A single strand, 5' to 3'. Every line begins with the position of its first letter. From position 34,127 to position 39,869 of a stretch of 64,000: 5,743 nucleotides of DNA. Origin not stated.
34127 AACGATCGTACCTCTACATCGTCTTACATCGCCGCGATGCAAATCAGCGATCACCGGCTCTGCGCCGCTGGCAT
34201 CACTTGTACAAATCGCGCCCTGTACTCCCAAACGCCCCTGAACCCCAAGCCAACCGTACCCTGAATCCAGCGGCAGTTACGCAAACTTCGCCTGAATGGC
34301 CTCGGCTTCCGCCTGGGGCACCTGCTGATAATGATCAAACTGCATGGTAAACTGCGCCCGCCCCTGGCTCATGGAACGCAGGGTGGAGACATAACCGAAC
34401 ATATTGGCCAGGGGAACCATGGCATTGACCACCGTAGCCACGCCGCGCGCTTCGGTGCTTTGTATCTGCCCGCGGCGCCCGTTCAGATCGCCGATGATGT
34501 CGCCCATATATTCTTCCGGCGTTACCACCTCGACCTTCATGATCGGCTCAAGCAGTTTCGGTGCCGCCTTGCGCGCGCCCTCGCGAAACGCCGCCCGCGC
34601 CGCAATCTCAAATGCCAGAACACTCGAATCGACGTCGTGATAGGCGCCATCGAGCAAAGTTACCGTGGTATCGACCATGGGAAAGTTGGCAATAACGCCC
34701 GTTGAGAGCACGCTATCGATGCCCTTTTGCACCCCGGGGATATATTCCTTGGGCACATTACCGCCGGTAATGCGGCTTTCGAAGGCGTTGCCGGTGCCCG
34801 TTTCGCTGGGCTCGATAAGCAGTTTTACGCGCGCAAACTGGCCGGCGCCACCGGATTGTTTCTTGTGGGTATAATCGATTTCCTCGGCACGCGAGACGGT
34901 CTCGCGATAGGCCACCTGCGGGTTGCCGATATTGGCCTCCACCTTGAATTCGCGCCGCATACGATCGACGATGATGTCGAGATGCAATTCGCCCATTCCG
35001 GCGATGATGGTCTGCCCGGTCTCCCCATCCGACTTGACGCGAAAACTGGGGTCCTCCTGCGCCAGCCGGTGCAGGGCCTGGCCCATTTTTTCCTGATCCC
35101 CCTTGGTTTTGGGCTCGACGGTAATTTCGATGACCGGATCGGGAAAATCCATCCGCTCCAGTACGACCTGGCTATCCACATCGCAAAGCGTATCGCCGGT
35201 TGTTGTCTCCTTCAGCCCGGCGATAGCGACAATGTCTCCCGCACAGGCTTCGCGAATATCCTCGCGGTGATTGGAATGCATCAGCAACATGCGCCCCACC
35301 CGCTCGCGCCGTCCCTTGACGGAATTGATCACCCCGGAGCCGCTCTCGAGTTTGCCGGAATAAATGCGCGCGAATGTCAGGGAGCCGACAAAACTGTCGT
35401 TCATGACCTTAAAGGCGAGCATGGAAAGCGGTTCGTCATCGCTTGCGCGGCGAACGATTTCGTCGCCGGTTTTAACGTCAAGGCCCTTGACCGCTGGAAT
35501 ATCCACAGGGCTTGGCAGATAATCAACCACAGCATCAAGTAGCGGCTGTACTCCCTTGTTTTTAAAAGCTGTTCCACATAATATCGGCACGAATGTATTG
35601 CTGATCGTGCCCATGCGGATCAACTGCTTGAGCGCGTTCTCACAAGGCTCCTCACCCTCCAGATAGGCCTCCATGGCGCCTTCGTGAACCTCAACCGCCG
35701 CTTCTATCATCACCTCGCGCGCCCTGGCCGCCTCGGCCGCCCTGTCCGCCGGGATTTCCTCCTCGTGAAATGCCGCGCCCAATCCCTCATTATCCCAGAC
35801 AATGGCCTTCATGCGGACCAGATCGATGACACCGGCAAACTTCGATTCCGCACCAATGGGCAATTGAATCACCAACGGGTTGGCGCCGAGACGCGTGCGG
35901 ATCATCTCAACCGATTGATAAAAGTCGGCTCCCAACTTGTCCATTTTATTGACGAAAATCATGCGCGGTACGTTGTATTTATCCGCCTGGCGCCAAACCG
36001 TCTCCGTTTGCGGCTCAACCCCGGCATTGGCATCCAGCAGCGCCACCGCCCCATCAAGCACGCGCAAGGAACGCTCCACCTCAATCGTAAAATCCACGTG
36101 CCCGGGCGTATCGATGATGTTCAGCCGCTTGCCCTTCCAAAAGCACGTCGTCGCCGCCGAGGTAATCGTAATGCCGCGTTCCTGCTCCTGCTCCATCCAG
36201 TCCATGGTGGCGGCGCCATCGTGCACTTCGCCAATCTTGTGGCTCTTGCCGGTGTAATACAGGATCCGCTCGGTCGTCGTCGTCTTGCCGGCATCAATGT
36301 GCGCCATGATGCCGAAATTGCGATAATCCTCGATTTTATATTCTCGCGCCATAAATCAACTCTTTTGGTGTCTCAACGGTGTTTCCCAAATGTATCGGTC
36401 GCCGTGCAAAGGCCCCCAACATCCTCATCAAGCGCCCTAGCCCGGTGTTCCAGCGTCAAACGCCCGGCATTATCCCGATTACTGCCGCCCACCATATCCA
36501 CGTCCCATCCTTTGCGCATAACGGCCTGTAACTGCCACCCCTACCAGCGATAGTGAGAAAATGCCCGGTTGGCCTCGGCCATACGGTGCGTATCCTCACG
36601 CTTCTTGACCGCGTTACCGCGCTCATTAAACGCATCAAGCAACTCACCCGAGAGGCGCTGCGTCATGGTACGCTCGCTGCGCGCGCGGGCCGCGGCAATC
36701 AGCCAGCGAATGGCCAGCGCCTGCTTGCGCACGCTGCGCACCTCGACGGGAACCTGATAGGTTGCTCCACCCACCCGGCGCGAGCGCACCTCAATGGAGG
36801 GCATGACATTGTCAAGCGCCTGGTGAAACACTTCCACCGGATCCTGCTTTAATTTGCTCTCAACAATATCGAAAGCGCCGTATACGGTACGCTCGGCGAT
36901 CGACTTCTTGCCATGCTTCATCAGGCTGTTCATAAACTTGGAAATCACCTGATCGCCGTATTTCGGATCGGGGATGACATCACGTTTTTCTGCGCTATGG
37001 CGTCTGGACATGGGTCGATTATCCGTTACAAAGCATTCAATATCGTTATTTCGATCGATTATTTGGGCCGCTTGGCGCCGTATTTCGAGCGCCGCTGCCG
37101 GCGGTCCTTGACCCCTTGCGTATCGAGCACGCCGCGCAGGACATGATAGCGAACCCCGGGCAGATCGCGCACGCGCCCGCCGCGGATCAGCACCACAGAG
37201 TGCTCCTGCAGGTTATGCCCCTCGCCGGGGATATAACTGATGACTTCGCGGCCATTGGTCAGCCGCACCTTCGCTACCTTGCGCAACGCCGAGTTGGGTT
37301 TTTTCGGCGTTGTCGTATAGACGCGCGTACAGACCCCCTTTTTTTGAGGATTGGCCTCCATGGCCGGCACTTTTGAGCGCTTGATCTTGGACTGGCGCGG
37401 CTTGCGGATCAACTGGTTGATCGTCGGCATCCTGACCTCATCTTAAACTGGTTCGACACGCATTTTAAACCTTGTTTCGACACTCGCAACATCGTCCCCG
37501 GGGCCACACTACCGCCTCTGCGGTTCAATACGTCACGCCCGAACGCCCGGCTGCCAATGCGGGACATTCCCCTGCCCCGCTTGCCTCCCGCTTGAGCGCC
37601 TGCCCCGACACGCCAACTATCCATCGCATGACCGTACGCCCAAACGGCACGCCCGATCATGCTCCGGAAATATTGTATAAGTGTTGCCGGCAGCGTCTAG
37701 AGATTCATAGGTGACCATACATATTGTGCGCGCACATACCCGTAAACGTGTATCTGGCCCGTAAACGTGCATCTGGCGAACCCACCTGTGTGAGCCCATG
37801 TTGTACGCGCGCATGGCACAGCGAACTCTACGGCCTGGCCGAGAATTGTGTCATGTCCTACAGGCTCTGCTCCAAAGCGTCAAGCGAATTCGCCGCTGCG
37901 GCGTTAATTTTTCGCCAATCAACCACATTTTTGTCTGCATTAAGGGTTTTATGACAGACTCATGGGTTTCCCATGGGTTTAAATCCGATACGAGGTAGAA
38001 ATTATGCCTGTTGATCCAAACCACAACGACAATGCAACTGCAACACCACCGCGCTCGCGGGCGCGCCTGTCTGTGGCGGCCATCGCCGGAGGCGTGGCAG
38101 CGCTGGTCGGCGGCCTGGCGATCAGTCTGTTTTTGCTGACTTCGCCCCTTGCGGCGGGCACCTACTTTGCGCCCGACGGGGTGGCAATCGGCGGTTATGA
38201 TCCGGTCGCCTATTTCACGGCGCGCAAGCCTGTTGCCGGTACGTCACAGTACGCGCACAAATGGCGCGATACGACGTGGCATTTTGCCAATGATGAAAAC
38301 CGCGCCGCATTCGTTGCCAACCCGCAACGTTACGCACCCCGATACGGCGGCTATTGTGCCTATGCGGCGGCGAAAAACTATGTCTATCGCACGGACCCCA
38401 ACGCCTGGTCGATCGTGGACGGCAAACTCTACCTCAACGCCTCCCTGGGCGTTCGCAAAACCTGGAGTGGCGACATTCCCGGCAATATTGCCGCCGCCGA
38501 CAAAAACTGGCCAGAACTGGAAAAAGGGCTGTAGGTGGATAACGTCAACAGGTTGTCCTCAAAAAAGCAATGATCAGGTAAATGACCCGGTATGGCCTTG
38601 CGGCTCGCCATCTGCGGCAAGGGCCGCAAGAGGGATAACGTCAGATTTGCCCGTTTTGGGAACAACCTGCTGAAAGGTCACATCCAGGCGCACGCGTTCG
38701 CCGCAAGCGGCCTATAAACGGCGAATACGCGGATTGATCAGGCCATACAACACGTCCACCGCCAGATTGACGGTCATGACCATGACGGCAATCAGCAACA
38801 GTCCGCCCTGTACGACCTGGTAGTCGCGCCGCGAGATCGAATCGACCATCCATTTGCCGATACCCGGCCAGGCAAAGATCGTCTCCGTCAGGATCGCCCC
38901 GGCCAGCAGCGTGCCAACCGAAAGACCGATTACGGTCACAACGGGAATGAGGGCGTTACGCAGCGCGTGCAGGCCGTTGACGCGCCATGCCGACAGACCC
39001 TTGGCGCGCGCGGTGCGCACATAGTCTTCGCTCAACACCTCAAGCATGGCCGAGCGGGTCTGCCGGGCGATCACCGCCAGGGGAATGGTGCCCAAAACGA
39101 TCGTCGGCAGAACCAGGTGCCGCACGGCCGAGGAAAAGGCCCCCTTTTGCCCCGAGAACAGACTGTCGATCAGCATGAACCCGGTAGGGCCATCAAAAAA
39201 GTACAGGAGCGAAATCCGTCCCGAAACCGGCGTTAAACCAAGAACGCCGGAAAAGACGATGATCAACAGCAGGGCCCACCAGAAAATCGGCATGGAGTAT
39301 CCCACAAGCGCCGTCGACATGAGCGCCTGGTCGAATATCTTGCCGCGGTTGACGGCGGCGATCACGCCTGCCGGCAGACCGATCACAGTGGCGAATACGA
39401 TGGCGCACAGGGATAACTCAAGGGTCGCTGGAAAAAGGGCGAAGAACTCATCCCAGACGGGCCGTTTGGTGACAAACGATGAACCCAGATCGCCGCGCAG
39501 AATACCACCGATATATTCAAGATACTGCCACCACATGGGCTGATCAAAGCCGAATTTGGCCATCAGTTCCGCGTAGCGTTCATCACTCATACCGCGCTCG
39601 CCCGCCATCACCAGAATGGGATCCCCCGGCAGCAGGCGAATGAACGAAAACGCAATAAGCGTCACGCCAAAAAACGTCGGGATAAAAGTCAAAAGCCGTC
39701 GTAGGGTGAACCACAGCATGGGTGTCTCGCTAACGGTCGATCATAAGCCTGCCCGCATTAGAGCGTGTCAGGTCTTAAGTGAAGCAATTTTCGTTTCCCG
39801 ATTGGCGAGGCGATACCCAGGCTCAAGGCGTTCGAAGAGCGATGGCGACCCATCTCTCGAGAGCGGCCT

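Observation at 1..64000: Intergenic space is saturated with at least six families of nested palindromic MITE-like elements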

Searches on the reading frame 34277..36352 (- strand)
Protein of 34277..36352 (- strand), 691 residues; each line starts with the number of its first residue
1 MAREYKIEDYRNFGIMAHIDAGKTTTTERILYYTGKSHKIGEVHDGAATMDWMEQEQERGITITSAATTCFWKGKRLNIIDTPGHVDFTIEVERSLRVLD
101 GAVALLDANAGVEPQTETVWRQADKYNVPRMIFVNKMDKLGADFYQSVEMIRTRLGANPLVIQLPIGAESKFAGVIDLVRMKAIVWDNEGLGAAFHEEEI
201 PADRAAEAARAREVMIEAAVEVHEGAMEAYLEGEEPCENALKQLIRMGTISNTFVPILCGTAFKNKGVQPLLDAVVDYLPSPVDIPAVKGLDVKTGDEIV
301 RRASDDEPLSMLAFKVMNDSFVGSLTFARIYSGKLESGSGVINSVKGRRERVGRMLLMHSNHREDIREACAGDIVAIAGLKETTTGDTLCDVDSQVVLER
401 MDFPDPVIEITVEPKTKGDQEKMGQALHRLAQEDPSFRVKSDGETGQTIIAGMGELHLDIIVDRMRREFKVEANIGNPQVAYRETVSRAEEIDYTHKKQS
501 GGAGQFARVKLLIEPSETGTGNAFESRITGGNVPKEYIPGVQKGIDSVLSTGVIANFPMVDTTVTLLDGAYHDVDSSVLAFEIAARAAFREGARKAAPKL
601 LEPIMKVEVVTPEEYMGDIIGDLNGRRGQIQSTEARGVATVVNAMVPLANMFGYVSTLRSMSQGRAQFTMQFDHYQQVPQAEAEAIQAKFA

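Call 56: list_cluster_members(proteins=[window:34277-36352:-, window:37059-37430:-, window:52551-53867:-, window:51037-51699:-, window:4635-5576:-, window:13365-14825:-, window:39928-41079:-, window:38712-39719:-, window:11967-13328:-, window:60369-62366:+])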
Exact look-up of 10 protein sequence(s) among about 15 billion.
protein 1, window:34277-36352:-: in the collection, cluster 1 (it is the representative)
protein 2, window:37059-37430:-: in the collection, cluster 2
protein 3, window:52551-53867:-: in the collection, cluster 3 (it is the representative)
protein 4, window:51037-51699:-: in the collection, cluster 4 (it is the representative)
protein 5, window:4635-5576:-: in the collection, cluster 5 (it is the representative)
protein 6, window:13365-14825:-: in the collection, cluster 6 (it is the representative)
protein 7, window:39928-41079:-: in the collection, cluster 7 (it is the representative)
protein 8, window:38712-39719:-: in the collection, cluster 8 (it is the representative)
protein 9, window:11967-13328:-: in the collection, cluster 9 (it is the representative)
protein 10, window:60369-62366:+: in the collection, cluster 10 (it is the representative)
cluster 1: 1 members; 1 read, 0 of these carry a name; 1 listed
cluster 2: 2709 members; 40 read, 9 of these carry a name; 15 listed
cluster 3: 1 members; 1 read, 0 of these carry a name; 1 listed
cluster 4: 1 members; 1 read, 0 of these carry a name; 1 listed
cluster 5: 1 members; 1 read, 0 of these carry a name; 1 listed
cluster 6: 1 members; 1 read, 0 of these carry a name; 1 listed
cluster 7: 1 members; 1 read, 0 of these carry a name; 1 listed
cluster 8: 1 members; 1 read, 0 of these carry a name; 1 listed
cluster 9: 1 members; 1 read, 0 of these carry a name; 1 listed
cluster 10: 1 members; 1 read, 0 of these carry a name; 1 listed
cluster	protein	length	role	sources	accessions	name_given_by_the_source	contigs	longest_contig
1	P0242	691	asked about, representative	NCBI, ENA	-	-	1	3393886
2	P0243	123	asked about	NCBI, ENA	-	-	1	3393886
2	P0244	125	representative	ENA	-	-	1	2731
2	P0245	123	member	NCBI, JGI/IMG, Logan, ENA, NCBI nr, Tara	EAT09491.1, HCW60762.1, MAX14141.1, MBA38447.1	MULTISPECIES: 30S ribosomal protein S12 [Sphingomonadaceae] | strand:+ start:2087 stop:2458 length:372 start_codon:yes stop_codon:yes gene_type:complete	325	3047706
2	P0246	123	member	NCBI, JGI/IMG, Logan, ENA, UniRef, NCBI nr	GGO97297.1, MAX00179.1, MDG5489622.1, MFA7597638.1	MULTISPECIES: 30S ribosomal protein S12 [Sphingomonadales] | small subunit ribosomal protein S12 | Small ribosomal subunit protein uS12 n=1 Tax=Stakelama pacifica TaxID=517720 ...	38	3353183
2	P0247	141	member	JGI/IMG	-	small subunit ribosomal protein S12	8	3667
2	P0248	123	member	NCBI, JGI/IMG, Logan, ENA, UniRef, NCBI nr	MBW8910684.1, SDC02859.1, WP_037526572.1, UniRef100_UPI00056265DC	MAG: 30S ribosomal protein S12 [Sphingomonas sp.] | 30S ribosomal protein S12 n=1 Tax=Sphingomonas sp. YR710 TaxID=1882773 RepID=UPI00056265DC | 30S ribosomal protein S12 [Sphingomonas sp. YR710]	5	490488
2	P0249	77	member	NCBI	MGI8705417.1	MAG: 30S ribosomal protein S12, partial [Sphingomicrobium sp.]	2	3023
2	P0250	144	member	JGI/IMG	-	small subunit ribosomal protein S12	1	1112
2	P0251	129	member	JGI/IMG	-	small subunit ribosomal protein S12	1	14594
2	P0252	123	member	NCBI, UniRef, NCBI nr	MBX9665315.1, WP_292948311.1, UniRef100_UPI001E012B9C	30S ribosomal protein S12 [Novosphingobium sp.] | 30S ribosomal protein S12 n=1 Tax=Novosphingobium sp. TaxID=1874826 RepID=UPI001E012B9C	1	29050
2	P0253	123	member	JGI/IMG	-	small subunit ribosomal protein S12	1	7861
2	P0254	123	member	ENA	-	-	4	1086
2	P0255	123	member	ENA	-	-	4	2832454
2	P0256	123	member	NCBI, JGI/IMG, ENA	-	-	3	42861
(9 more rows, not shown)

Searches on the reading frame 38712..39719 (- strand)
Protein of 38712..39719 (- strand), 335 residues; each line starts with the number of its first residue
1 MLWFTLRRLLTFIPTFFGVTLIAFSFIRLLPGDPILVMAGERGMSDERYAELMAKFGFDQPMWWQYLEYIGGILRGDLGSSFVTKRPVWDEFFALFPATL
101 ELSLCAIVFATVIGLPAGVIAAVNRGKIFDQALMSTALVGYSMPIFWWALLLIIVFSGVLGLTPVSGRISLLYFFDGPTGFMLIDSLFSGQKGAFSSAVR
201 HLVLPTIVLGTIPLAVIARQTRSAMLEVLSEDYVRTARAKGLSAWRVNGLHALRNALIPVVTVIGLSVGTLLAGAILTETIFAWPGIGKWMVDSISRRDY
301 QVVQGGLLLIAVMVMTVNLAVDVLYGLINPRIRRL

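Call 49: search_protein_families(library=pfam, proteins=[window:38712-39719:-], max_evalue=0.00001)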
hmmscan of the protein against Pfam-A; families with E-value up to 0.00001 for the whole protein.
window:38712-39719:- (335 aa): 2 families
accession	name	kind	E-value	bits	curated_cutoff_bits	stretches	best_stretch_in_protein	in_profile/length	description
PF00528.27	BPD_transp_1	-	6.9e-44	150.2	26.4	1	114-334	1-184/184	Binding-protein-dependent transport system inner membrane component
PF19300.4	BPD_transp_1_N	-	1.2e-10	42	23.8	1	1-102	1-113/114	Binding-prot-dependent transport system membrane comp, N-term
